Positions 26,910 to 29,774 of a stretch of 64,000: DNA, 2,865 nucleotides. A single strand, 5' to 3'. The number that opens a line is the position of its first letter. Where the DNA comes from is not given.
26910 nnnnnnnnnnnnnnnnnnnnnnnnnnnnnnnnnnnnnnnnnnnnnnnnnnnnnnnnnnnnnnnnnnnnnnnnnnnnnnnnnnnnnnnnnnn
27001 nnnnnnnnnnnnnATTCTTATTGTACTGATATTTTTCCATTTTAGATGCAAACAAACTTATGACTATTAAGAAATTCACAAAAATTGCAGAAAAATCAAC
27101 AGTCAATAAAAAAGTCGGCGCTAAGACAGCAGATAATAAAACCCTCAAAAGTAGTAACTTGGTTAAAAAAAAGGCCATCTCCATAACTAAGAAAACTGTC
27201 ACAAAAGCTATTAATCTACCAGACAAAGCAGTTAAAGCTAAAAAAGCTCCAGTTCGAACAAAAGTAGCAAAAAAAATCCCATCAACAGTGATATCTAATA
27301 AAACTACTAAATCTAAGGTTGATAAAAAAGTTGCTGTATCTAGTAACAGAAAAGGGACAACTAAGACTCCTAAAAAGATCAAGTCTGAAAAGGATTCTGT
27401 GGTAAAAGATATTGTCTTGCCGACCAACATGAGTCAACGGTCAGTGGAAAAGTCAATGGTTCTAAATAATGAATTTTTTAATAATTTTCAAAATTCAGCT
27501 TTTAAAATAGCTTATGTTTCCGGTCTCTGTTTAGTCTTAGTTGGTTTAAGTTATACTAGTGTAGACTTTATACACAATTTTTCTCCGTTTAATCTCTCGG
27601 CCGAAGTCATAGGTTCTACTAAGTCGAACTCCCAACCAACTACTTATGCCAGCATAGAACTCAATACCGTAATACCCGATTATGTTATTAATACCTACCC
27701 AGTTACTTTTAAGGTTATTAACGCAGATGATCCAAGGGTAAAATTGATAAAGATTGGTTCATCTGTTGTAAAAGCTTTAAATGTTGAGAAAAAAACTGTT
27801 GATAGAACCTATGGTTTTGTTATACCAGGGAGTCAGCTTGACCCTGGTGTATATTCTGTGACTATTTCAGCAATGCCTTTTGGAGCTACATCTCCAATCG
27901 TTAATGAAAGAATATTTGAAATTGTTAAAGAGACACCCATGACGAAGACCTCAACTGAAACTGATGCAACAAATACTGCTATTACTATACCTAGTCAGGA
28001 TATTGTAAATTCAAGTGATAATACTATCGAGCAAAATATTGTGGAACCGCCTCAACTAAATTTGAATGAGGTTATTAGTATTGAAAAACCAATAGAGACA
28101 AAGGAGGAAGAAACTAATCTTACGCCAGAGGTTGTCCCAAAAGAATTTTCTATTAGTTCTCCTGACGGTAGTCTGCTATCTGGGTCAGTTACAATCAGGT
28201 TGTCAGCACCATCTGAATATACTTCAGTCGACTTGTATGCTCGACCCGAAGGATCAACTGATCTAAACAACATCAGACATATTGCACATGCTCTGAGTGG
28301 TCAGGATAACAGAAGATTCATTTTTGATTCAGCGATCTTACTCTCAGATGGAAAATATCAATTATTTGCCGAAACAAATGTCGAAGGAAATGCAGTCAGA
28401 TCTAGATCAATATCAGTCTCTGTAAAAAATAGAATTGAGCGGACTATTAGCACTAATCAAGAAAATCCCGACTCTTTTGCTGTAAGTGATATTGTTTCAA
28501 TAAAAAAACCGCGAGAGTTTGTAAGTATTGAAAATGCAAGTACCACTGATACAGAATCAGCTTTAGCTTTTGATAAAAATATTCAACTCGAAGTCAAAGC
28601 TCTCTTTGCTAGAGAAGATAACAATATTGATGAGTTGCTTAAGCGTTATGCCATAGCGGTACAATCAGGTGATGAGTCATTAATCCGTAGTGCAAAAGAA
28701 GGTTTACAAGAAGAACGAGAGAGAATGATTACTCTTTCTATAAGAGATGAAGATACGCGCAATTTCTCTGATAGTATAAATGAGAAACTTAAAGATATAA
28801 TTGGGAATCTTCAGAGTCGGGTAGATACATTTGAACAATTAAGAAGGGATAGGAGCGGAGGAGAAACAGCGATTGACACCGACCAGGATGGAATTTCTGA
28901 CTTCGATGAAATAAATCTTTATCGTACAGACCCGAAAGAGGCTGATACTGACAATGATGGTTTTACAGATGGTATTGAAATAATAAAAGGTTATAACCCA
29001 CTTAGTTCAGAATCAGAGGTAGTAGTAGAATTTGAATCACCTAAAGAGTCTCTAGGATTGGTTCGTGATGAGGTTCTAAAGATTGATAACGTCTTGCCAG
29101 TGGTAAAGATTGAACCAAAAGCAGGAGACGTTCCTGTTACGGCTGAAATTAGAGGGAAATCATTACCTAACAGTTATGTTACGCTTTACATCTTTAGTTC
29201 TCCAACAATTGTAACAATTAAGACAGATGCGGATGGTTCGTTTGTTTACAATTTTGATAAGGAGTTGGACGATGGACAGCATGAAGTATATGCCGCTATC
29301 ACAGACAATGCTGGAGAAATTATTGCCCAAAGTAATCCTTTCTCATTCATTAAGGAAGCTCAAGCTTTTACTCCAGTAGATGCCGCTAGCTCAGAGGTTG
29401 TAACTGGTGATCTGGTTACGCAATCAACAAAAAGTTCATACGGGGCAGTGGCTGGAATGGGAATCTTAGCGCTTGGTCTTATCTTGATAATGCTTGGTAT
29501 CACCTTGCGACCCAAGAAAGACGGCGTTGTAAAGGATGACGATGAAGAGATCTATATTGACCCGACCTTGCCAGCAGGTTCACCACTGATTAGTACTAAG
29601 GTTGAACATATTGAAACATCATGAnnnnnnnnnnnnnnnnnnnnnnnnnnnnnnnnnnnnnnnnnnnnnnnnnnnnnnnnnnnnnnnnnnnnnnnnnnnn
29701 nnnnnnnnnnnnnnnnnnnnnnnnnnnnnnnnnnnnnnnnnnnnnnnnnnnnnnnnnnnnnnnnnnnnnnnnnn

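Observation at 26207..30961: Unusual signalling triad inserted between uvrB and uvrA: tandem-REC regulator with no output, Lys-rich Ca-binding giant membrane protein, and histidine kinase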

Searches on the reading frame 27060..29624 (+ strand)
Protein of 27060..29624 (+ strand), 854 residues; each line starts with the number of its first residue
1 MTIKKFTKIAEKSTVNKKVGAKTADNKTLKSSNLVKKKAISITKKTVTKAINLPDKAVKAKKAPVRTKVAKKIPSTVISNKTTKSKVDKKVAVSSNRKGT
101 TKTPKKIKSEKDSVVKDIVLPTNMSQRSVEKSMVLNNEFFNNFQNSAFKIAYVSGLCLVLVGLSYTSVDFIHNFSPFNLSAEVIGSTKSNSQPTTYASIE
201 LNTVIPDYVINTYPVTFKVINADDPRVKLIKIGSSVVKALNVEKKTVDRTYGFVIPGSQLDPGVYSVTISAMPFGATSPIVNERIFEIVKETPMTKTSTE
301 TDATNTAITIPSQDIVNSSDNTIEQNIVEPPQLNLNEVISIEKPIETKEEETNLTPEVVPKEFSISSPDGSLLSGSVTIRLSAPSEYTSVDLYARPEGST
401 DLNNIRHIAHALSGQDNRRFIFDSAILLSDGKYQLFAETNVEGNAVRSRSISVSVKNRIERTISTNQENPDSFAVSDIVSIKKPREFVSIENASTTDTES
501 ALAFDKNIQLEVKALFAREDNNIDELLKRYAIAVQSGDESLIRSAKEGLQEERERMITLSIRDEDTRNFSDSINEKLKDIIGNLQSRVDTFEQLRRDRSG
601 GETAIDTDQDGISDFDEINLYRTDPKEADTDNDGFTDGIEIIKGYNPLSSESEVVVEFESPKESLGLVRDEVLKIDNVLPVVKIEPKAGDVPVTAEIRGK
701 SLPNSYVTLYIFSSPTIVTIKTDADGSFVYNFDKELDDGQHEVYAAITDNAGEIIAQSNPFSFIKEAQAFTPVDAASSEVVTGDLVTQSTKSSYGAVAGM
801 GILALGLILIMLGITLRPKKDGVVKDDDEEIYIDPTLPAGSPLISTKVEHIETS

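Call 3: search_protein_families(library=pfam, proteins=[window:27060-29624:+], max_evalue=0.01)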
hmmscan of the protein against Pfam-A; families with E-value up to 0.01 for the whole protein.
window:27060-29624:+ (854 aa): 2 families
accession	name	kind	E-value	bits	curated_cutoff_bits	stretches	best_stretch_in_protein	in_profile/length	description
PF19077.6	Big_13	-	1.6e-10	41.8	27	1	697-762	31-97/102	Bacterial Ig-like domain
PF18884.5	TSP3_bac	-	1.6e-07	31.4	25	1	629-648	1-20/22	Bacterial TSP3 repeat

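Call 4: search_protein_families(library=ncbifam, proteins=[window:27060-29624:+], max_evalue=0.01)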
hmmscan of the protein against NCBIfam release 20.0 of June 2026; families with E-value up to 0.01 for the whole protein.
window:27060-29624:+ (854 aa): 4 families
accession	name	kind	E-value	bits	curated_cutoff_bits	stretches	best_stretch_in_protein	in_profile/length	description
NF033765.2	gliding_CglD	equivalog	0.0007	17.5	400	1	586-640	246-299/1124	adventurous gliding motility lipoprotein CglD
NF033510.3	Ca_tandemer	repeat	0.0018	18.6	50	1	673-752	4-93/96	Ca2+-stabilized repeat-containing adhesin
NF047639.1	throspo3_MtsD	equivalog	0.0029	15.8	800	1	601-651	455-504/651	cell-cell cohesion protein MtsD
NF011399.0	PRK14824.1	subfamily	0.0052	16.2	267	0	399-447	104-152/206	putative deoxyribonucleotide triphosphate pyrophosphatase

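Call 9: find_homologous_proteins(query=window:27060-29624:+, max_evalue=0.001)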
Query window:27060-29624:+ (854 aa): 3 proteins with E <= 0.001 among 8000 candidates.
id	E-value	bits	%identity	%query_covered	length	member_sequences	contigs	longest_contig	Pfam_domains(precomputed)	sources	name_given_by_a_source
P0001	0.0e+0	1815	100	100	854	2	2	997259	PF18884.6,PF19077.7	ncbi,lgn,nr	ncbi:hypothetical protein H6784_00600 [Candidatus Nomurabacteria bacterium]|nr:hypothetical protein 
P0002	3.8e-112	394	33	96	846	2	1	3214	PF19077.7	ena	-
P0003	3.6e-10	57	31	14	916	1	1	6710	PF00415.25,PF13540.13,PF25384.2,PF18884.6,PF25390.2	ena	-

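Call 11: find_encoding_contigs(protein=P0002, flank=10000)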
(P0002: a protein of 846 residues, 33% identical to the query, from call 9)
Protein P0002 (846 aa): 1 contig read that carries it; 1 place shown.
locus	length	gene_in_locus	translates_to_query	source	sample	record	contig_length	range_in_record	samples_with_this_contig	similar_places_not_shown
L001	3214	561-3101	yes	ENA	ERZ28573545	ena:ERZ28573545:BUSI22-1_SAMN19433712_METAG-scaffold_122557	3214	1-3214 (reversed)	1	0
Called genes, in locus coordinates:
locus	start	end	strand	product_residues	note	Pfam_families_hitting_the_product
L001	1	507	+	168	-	?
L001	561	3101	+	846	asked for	PF19077:Big_13 (weak)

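Call 21: search_protein_representatives(protein=window:27060-29624:+)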
Query: 854 residues. Proteins with E-value up to 0.001 (for the whole library): 15637; up to 1e-10: 4026; up to 1e-30: 960. The best 150 are listed.
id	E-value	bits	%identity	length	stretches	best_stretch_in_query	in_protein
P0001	0.0e+00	1815.3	100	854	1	1-854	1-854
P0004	3.3e-158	544.7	44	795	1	44-823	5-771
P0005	1.0e-155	536.4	41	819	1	22-828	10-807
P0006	5.5e-151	520.8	43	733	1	90-823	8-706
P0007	1.4e-149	516.2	40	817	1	45-822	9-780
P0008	1.6e-148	512.6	43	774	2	350-824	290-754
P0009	1.7e-148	512.5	43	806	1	36-823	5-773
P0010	1.9e-148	512.4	43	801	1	66-834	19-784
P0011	1.5e-142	492.9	41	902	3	345-820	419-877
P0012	5.6e-142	491.0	45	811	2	332-822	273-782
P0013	2.0e-141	489.2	41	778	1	47-831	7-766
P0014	1.1e-139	483.4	39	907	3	206-701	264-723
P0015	1.7e-139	482.8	42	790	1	81-825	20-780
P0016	4.3e-139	481.5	44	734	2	359-821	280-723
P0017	5.3e-138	477.9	41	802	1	27-834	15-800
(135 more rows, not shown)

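Call 24: find_related_loci(query=A1, collection=genome_contigs, flank=7000)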
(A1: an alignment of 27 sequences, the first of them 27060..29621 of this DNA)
Query A1 (854 aa) in genome_contigs; peptide patterns used: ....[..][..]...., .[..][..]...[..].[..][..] (x = any residue, [..] = any of these).
600 stretches matched a pattern (row limit reached: there are more); 218 encode a relative of the query (tblastn E <= 1e-3); the best 80 are kept; 80 distinct loci.
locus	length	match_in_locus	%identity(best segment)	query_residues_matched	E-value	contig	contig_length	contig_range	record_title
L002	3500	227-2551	36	65-825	3e-133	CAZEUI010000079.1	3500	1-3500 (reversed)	MAG TPA_asm: uncultured Candidatus Saccharibacteria bacterium isolate binchicken_co53_23 genome assembly, contig: NODE_2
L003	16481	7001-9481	47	84-829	9e-118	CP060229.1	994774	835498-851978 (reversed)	MAG: Candidatus Nomurabacteria bacterium isolate HK-STAS-PATE-25 chromosome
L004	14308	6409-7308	49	522-821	7e-81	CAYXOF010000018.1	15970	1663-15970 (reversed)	MAG TPA_asm: uncultured Candidatus Saccharibacteria bacterium isolate SRP118108_co4_490 genome assembly, contig: NODE_30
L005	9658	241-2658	40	42-823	6e-132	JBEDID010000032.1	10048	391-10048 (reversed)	MAG: Candidatus Parcubacteria bacterium isolate NASQAN2015_010_A_bin.14 scaffold_000543, whole genome shotgun sequence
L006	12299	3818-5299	32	314-816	2e-46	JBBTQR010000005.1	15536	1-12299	MAG: Patescibacteria group bacterium isolate H41-bin256_1 H41_bin256_1_000000000005, whole genome shotgun sequence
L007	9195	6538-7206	42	606-823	4e-45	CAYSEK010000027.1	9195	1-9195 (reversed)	MAG TPA_asm: uncultured Candidatus Saccharibacteria bacterium isolate SRP128015_co3_135 genome assembly, contig: NODE_92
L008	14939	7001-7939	33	499-808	9e-45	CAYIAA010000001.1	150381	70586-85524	MAG TPA_asm: uncultured Candidatus Saccharibacteria bacterium isolate ERP119705_co1_56 genome assembly, contig: NODE_30_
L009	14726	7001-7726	39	593-822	1e-36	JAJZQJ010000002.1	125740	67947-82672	MAG: bacterium isolate SKS1.bin43 NODE_176_length_125740_cov_3.112082, whole genome shotgun sequence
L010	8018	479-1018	43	598-770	2e-34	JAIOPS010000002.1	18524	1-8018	MAG: Candidatus Kaiserbacteria bacterium isolate LakeFargette_0920_ALND_MAG_55_14 LacPavin_0920_ALND_scaffold_55119, who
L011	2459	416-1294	33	526-820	1e-33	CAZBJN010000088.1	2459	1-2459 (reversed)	MAG TPA_asm: uncultured Candidatus Saccharibacteria bacterium isolate SRP062349_co2_256 genome assembly, contig: NODE_27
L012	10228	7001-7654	36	596-814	2e-32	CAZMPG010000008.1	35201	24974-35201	MAG TPA_asm: uncultured Candidatus Saccharibacteria bacterium isolate SRP173033_co2_258 genome assembly, contig: NODE_38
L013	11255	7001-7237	39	568-647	3e-11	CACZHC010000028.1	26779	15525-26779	uncultured bacterium isolate RUG12612 genome assembly, contig: RUG12612_asm_28, whole genome shotgun sequence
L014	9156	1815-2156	44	571-666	4e-11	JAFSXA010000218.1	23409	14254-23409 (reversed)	MAG: Clostridia bacterium isolate RGIG3551 Goat_Rumen.Co__c2241349, whole genome shotgun sequence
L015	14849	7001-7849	57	604-648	2e-10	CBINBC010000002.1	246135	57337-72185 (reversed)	MAG TPA_asm: uncultured Fluviicola sp. isolate SRR16817032_binner123_Refined_15 genome assembly, contig: ERZ27393366.2,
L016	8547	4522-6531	58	603-672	1e-10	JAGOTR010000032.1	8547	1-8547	MAG: Candidatus Magasanikiibacteriota bacterium isolate Gw_Eff_bin_437 Gw_Eff_23191_length_8547_cov_13.268527, whole gen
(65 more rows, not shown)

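Call 39: predict_structure(alignment_id=A1)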
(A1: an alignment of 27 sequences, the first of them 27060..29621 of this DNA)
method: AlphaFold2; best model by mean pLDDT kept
length: 854 residues; sequences in the alignment: 27
mean_pLDDT: 65.7   pTM: 0.26
mean pLDDT of the five models: 65.7, 65.1, 63.6, 62.0, 61.2
residues with pLDDT >= 90: 173; 70-90: 297; 50-70: 71; < 50: 313
segments of 3 or more residues with pLDDT < 50: 1-119, 174-194, 293-357, 460-499, 656-668, 768-792, 822-834, 841-854
pLDDT, mean of each block of 10 residues (from residue 1): 35 35 34 33 35 38 38 36 35 31 37 42 70 81 82 91 77 42 32 65 89 91 90 84 74 90 92 84 89 37 27 27 34 35 34 42 79 87 85 90 88 78 89 93 86 80 35 30 37 43 78 91 93 86 93 94 87 94 94 81 76 86 89 86 82 50 46 81 60 81 87 79 89 74 82 77 62 35 36 70 91 76 38 48 41 33
secondary structure, 60 per line:
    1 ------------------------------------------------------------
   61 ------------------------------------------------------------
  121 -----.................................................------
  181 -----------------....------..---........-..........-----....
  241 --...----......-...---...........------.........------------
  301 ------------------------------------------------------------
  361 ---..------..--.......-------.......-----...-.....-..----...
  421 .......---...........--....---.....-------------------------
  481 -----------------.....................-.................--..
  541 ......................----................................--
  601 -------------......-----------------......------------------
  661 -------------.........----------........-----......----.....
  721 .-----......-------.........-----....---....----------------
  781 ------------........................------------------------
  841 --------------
elements in order (helices of 4 or more, strands of 3 or more residues): H126-174 E198-201 E213-220 E222-231 E237-240 E243-245 E250-255 E263-273 E280-288 E376-382 E390-396 E406-410 E418-423 H424-427 E431-441 E444-447 E451-455 H498-518 H520-536 H539-562 H567-598 H614-619 H637-642 E674-682 E693-700 E706-711 E716-721 E727-732 E740-748 E754-757 E761-764 H793-816

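Call 43: fold_search(model_id=the predicted structure, library=pdb)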
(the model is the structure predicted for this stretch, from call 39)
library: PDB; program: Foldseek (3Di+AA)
matches with E <= 10: 1888; with E <= 0.001: 145
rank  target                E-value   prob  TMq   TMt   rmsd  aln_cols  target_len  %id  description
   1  2yn5_B                1.9e-06  1.00  0.10  0.26  19.9       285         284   15  Structural insight into the giant calcium-binding adhesin SiiE: implications for the adhesion of Salmonella enterica t (released 2013-04-03)
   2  2yn3_A                2.4e-06  1.00  0.10  0.28  18.6       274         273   14  Structural insight into the giant calcium-binding adhesin SiiE: implications for the adhesion of Salmonella enterica t (released 2013-04-03)
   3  7y6e_B                6.6e-06  1.00  0.09  0.35  16.5       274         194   14  Crystal structure of sDscam FNIII23 domains, isoform Beta2v6 (released 2023-05-24)
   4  9n9j_P2               9.9e-06  1.00  0.10  0.13  44.7       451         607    9  Structure of a GRP94 folding intermediate engaged with a CCDC134- and FKBP11-bound secretory translocon (released 2025-11-19)
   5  6za2_A                1.2e-05  1.00  0.10  0.08  16.4       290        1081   10  Crystal structure of dimeric latent PorU from Porphyromonas gingivalis (released 2021-09-29)
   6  7mro                  1.3e-05  1.00  0.09  0.23  18.4       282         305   12  Zebrafish CNTN4 FN1-FN3 domains (released 2022-01-05)
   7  5i99                  1.7e-05  1.00  0.09  0.18  19.0       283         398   13  Crystal structure of mouse CNTN3 Ig5-Fn2 domains (released 2016-08-31)
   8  3pxh                  2.6e-05  1.00  0.09  0.29  15.5       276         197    8  Tandem Ig domains of tyrosine phosphatase LAR (released 2011-03-23)
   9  7mrk_D                2.9e-05  1.00  0.09  0.23  17.6       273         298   10  Chicken CNTN4 APP complex (released 2022-01-05)
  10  7khf_A                2.9e-05  1.00  0.09  0.16  20.3       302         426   10  CryoEM structure of LILRB1 D3D4 domain-inserted antibody MDB1 Fab in complex with Plasmodium RIFIN (PF3D7_1373400) V2  (released 2021-03-31)
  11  2yd8                  2.9e-05  1.00  0.08  0.29  15.3       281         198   10  Crystal structure of the N-terminal Ig1-2 module of Human Receptor Protein Tyrosine Phosphatase LAR in complex with sucr (released 2011-04-13)
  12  5e53_D                3.0e-05  1.00  0.09  0.23  18.6       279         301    9  Crystal structure of chicken CNTN1 FN1-FN3 domains (released 2016-08-31)
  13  5e53_B                3.5e-05  1.00  0.09  0.24  17.4       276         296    9  Crystal structure of chicken CNTN1 FN1-FN3 domains (released 2016-08-31)
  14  2ill                  3.5e-05  1.00  0.09  0.32  18.9       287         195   11  Anomalous substructure of Titin-A168169 (released 2007-02-20)
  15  4lla_A                3.7e-05  1.00  0.09  0.31  15.1       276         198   11  Crystal structure of D3D4 domain of the LILRB2 molecule (released 2013-09-11)
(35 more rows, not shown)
